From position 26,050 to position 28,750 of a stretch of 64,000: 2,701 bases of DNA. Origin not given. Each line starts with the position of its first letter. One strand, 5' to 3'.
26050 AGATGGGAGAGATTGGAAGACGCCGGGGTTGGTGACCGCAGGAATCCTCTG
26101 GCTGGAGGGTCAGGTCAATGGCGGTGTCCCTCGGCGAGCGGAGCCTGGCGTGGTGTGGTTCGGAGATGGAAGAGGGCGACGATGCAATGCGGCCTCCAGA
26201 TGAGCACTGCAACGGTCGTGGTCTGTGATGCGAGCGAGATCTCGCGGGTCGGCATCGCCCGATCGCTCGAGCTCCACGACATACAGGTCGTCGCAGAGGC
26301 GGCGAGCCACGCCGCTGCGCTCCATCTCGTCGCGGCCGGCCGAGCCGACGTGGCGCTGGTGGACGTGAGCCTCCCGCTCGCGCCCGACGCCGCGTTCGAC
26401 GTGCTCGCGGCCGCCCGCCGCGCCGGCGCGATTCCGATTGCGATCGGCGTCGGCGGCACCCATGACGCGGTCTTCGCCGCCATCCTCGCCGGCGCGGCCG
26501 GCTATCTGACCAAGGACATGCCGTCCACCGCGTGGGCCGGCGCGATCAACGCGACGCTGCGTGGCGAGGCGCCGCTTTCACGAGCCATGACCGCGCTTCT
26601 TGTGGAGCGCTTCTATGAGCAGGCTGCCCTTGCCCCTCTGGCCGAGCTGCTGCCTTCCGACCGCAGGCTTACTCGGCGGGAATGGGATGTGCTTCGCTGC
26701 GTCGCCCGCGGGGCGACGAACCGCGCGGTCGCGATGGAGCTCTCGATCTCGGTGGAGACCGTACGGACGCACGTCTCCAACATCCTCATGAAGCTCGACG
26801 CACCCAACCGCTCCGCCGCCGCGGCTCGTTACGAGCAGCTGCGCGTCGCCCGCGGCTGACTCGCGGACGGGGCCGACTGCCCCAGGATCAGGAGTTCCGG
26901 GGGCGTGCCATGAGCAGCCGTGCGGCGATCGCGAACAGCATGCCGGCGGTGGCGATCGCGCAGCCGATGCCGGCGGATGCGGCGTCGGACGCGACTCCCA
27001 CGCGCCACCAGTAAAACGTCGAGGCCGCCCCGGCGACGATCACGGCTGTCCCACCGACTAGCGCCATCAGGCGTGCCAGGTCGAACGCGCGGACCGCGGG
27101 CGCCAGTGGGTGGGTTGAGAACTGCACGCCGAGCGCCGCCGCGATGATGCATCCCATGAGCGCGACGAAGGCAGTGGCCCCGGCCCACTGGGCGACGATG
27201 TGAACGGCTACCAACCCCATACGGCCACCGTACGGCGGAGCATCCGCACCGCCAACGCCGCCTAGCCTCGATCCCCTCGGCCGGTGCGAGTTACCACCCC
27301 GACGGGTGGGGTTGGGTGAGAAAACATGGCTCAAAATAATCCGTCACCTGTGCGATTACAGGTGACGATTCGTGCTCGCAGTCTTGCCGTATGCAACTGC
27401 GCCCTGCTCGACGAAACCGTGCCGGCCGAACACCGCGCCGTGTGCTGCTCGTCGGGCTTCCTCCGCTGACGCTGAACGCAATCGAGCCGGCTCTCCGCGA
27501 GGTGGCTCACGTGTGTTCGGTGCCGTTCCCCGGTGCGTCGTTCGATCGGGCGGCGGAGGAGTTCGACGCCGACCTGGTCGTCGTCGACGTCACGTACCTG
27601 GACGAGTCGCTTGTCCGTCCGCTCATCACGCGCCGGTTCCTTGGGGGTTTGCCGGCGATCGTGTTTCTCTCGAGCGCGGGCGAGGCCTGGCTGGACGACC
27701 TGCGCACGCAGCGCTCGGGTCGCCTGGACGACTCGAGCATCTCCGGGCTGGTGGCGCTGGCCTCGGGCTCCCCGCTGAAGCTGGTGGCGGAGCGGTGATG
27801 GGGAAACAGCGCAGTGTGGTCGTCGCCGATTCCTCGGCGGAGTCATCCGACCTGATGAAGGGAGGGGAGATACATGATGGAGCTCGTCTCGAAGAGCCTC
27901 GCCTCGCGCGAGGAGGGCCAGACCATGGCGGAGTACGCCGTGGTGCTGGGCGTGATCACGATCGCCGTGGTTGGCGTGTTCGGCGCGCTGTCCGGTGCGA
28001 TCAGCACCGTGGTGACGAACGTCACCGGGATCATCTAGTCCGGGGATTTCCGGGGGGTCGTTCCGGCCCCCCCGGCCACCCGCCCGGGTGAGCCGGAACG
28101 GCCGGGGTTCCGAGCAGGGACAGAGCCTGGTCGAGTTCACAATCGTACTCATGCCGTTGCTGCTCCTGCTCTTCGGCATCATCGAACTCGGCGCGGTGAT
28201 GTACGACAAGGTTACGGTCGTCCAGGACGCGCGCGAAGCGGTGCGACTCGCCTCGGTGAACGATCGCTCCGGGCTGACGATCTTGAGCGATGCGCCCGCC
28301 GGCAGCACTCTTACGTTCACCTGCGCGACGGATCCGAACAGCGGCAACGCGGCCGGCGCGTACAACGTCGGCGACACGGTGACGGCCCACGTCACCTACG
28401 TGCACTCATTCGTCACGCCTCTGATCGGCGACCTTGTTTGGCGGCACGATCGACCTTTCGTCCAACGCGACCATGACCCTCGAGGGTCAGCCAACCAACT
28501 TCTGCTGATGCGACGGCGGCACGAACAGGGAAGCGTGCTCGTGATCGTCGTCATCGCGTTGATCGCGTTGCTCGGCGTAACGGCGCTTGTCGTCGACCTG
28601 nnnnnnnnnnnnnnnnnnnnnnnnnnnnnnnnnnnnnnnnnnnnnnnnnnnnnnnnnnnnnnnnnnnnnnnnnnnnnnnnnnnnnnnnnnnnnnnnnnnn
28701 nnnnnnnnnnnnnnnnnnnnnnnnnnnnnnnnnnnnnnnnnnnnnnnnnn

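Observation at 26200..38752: Monoderm-type Flp/Tad pilus locus bracketed by a split LuxR / HisKA_3 two-component pair, with non-canonical members and no prepilin peptidase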

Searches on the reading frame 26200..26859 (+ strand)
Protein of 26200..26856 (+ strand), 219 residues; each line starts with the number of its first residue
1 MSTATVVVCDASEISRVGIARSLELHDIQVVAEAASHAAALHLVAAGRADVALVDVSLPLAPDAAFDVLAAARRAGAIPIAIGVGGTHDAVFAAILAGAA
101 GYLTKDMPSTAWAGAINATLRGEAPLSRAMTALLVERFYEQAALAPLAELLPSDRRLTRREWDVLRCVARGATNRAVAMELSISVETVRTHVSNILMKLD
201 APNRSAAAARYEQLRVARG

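Call 7: search_protein_families(library=pfam, max_evalue=0.01, proteins=[window:26218-26859:+])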
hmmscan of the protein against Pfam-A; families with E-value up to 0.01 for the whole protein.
window:26218-26859:+ (213 aa): 3 families
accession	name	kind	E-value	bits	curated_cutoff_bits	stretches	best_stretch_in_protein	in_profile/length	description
PF00196.25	GerE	-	5.1e-18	64.9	23.5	1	151-202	3-54/57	Bacterial regulatory proteins, luxR family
PF00072.30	Response_reg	-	4.8e-08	33.6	30.2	1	2-103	3-103/111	Response regulator receiver domain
PF04545.22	Sigma70_r4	-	0.00022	21.1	24.1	1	150-193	4-48/50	Sigma-70, region 4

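Call 35: search_solved_structures(query=window:26200-26856:+, max_evalue=0.001, show_alignments=2)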
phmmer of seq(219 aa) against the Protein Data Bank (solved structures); distinct sequences matched with E-value up to 0.001: 48.
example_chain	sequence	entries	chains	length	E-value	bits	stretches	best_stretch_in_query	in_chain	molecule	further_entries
5hev_A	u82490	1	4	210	1.9e-21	80.1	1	6-208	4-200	Response regulator protein VraR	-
1a04_A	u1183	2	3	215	3.2e-19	72.9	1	3-215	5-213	NITRATE/NITRITE RESPONSE REGULATOR PROTEIN NARL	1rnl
4yn8_A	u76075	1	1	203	7.6e-17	65.1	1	5-215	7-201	Response regulator ChrA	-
7ve6_A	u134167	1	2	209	2.7e-15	60.1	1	4-208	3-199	Response regulator protein VraR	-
3c3w_A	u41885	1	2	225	3.4e-15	59.7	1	6-215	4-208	TWO COMPONENT TRANSCRIPTIONAL REGULATORY PROTEIN DEVR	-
4gvp_A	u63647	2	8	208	3.5e-15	59.7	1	5-208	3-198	Response regulator protein vraR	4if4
4ldz_A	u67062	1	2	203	4.1e-14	56.2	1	22-211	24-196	Transcriptional regulatory protein DesR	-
4zmr_A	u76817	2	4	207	1.2e-11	48.1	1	6-208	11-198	Response regulator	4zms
4wt0_B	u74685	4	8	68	1.2e-11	48.1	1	156-210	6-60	Response regulator receiver domain protein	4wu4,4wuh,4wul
4hye_A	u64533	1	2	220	1.8e-11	47.6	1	7-208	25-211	Response regulator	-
4wsz_A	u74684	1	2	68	6.2e-11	45.8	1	156-210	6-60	Response regulator receiver domain protein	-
3eul_A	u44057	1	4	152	6.8e-10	42.4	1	5-123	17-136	POSSIBLE NITRATE/NITRITE RESPONSE TRANSCRIPTIONAL REGULATORY PROTEIN NARL (DNA-binding res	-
3qp6_A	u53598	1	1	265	9.9e-10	41.9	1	130-208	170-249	CviR transcriptional regulator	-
3qp5_A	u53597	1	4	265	1.7e-09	41.1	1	133-208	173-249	CviR transcriptional regulator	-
7ve4_A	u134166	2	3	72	6.4e-09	39.3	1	156-208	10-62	DNA-binding response regulator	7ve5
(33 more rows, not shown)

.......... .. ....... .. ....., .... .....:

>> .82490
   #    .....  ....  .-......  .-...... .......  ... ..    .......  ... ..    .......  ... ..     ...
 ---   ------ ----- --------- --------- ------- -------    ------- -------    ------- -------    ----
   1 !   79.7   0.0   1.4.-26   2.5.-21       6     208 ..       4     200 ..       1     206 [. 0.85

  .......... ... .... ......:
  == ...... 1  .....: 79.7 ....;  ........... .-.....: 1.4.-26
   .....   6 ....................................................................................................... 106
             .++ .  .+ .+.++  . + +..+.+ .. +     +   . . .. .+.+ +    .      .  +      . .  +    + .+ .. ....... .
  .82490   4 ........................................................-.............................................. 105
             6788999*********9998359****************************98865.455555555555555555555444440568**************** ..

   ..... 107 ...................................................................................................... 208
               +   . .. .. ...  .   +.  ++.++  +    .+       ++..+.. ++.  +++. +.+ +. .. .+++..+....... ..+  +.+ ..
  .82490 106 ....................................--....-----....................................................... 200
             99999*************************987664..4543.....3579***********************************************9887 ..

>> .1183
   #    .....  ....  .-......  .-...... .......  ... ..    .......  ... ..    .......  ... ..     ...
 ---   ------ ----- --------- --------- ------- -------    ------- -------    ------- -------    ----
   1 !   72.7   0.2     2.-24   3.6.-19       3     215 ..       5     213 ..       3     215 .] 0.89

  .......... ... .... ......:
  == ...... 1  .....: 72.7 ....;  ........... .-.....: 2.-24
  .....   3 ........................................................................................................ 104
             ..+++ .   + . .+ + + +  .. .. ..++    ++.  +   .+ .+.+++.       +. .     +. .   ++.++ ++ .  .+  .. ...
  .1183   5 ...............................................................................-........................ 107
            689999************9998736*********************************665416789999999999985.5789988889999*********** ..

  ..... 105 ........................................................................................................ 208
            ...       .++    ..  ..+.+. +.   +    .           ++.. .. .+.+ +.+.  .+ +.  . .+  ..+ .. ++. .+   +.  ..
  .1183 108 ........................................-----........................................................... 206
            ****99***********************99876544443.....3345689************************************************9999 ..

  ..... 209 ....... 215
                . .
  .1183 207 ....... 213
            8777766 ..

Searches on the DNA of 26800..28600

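Call 70: search_rna_families(source=window, start=26800, end=28600, threshold=evalue, max_evalue=1)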
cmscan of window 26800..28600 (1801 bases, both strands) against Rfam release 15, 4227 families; matches with E-value up to 1: 0.
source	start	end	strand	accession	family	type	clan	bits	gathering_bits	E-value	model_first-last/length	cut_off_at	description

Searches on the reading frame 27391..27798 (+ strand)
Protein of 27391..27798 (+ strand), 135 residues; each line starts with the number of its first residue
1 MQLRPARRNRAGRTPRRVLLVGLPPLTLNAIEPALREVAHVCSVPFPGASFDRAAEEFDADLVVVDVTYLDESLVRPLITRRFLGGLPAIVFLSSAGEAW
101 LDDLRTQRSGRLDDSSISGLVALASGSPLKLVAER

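Call 7: search_protein_families(library=pfam, max_evalue=0.01, proteins=[window:27391-27798:+])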
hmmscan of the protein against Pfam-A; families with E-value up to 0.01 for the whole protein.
window:27391-27798:+ (135 aa): 0 families

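Call 36: search_solved_structures(query=window:27391-27798:+, max_evalue=10, show_alignments=1)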
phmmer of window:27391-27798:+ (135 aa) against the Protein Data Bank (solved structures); distinct sequences matched with E-value up to 10: 4.
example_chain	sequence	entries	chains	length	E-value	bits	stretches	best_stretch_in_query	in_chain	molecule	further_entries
6isv_A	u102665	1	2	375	0.12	15.8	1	17-73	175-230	Acetophenone reductase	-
6yqx_A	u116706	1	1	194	0.29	14.5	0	59-85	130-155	de novo designed TIM barrel DeNovoTIM13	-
7p12_A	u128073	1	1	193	0.31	14.4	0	59-83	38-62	DeNovoTIM13-SB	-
5vws_A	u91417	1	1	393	0.56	13.6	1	13-66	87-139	Cytochrome P450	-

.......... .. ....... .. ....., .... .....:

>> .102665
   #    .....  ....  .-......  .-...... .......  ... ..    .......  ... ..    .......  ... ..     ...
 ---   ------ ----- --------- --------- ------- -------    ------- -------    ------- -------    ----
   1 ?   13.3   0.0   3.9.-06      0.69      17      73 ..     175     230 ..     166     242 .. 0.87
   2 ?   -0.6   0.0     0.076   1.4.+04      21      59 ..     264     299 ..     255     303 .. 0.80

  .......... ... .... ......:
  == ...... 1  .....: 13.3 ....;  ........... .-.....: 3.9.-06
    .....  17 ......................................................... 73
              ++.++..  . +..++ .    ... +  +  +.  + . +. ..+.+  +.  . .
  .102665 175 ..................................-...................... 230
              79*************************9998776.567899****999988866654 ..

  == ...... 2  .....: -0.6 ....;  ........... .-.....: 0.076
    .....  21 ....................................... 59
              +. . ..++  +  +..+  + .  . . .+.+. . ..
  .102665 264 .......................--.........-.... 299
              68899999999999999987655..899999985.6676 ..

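Call 43: find_homologous_proteins(query=window:27391-27798:+, max_evalue=0.001)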
Query window:27391-27798:+ (135 aa): 135 proteins with E <= 0.001 among 284 candidates; the best 120 are listed.
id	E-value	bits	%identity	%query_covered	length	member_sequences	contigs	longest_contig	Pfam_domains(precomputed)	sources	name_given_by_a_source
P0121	2.0e-69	249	92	100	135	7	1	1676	-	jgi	jgi:hypothetical protein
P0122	5.3e-63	229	87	100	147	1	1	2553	-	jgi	jgi:hypothetical protein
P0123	4.9e-60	219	92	87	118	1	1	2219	-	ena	-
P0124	3.3e-59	216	90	87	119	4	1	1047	-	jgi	jgi:hypothetical protein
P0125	3.7e-58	213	79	100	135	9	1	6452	-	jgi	jgi:hypothetical protein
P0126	8.6e-57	209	75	87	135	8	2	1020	-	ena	-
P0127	8.8e-56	205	78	100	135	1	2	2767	-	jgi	jgi:hypothetical protein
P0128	1.0e-55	205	74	87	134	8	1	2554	-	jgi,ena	jgi:hypothetical protein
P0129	1.8e-55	204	74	100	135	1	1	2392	-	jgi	jgi:hypothetical protein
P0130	2.0e-55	204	76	100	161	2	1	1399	-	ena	-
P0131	2.2e-55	204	75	87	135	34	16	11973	-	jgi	jgi:hypothetical protein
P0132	4.6e-55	203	73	100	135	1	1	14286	-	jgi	jgi:hypothetical protein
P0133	6.8e-55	203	75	87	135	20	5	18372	-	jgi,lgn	jgi:hypothetical protein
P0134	9.5e-55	202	75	100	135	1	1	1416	-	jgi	jgi:hypothetical protein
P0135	5.3e-54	200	76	100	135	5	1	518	-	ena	-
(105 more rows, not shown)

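Call 52: predict_structure(alignment_id=A5)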
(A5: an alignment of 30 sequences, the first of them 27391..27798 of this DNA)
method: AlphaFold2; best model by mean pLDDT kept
length: 135 residues; sequences in the alignment: 30
mean_pLDDT: 85.3   pTM: 0.80
mean pLDDT of the five models: 85.3, 84.0, 82.8, 80.9, 74.2
residues with pLDDT >= 90: 93; 70-90: 21; 50-70: 8; < 50: 13
segments of 3 or more residues with pLDDT < 50: 1-11
pLDDT, mean of each block of 10 residues (from residue 1): 40 80 93 94 95 94 93 91 92 90 92 90 80 52
secondary structure, 60 per line:
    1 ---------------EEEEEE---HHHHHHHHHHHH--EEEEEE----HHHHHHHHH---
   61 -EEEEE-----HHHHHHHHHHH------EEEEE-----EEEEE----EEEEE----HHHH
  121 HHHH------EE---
elements in order: E16-21 H25-36 E39-44 H49-57 E62-66 H72-82 E89-93 E99-103 E108-112 H117-124

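Call 54: fold_search(model_id=the predicted structure, library=pdb)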
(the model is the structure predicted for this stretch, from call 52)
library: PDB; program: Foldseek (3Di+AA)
matches with E <= 10: 1740; with E <= 0.001: 0
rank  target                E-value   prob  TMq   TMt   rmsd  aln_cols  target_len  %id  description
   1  9bae_B                3.7e-03  0.91  0.38  0.20   8.0       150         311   15  Crystal structure of Staphylococcus aureus ketol-acid reductoisomerase in complex with Mg2+, and JK-5-115 (released 2025-04-09)
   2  8os9_B                5.8e-03  1.00  0.43  0.46   4.3        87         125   22  Structure of Homo sapiens 2'-deoxynucleoside 5'-phosphate N-hydrolase 1 (DNPH1) (released 2023-08-30)
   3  4dad                  6.2e-03  0.98  0.42  0.42   7.2       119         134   14  Crystal structure of a Putative pilus assembly-related protein (BPSS2195) from Burkholderia pseudomallei K96243 at 2.50  (released 2012-01-25)
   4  8os9_A                8.1e-03  0.99  0.40  0.42   4.4        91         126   22  Structure of Homo sapiens 2'-deoxynucleoside 5'-phosphate N-hydrolase 1 (DNPH1) (released 2023-08-30)
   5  8qc0_A                8.1e-03  0.99  0.39  0.36   4.9       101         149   18  Nucleoside 2'deoxyribosyltransferase from Chroococcidiopsis thermalis PCC 7203 WT ribosylated (released 2024-02-21)
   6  1s8n                  8.1e-03  0.97  0.43  0.32   5.9       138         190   20  Crystal structure of Rv1626 from Mycobacterium tuberculosis (released 2004-09-21)
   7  8zwn_A                1.1e-02  1.00  0.45  0.31   3.3        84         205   19  Crystal structure of DNA-binding transcriptional activator EvgA from Escherichia coli str. K-12 substr. MG1655 (released 2025-06-18)
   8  4b09_A                1.1e-02  1.00  0.46  0.30   3.4        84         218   19  Structure of unphosphorylated BaeR dimer (released 2013-07-10)
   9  1jwa_B                1.1e-02  0.91  0.43  0.30   7.5       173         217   13  Structure of the ATP-bound MoeB-MoaD Protein Complex (released 2001-11-21)
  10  8zwn_C                1.1e-02  1.00  0.45  0.31   3.4        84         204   20  Crystal structure of DNA-binding transcriptional activator EvgA from Escherichia coli str. K-12 substr. MG1655 (released 2025-06-18)
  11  3lte_G                1.1e-02  0.99  0.41  0.45   5.6       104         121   16  CRYSTAL STRUCTURE OF RESPONSE REGULATOR (SIGNAL RECEIVER DOMAIN) FROM Bermanella marisrubri (released 2010-03-31)
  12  8xat_A                1.2e-02  1.00  0.48  0.36   3.4        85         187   20  Crystal structure of AtARR1(RD-DBD) (released 2024-01-24)
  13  7ke2_B                1.2e-02  0.80  0.38  0.20   8.2       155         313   15  Crystal structure of Staphylococcus aureus ketol-acid reductoisomerase in complex with Mg2+ and NSC116565 (released 2021-07-14)
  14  3cg0_B                1.3e-02  1.00  0.47  0.50   3.1        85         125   22  Crystal structure of signal receiver domain of modulated diguanylate cyclase from Desulfovibrio desulfuricans G20, an  (released 2008-03-18)
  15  6ww6_B                1.3e-02  0.98  0.38  0.28   6.4       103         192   16  Crystal structure of EutV bound to RNA (released 2021-11-24)
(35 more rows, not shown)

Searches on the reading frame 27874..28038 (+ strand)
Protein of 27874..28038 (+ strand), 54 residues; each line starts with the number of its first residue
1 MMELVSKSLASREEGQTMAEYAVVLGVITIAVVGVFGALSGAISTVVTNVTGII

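Call 7: search_protein_families(library=pfam, max_evalue=0.01, proteins=[window:27874-28038:+])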
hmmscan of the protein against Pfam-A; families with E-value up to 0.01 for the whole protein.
window:27874-28038:+ (54 aa): 2 families
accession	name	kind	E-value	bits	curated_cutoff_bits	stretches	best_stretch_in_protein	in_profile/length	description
PF04964.19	Flp_Fap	-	0.00017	21.7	32.2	1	13-51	5-43/46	Flp/Fap pilin component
PF13828.11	DUF4190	-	0.0092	16.2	35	1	11-35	37-61/62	Domain of unknown function (DUF4190)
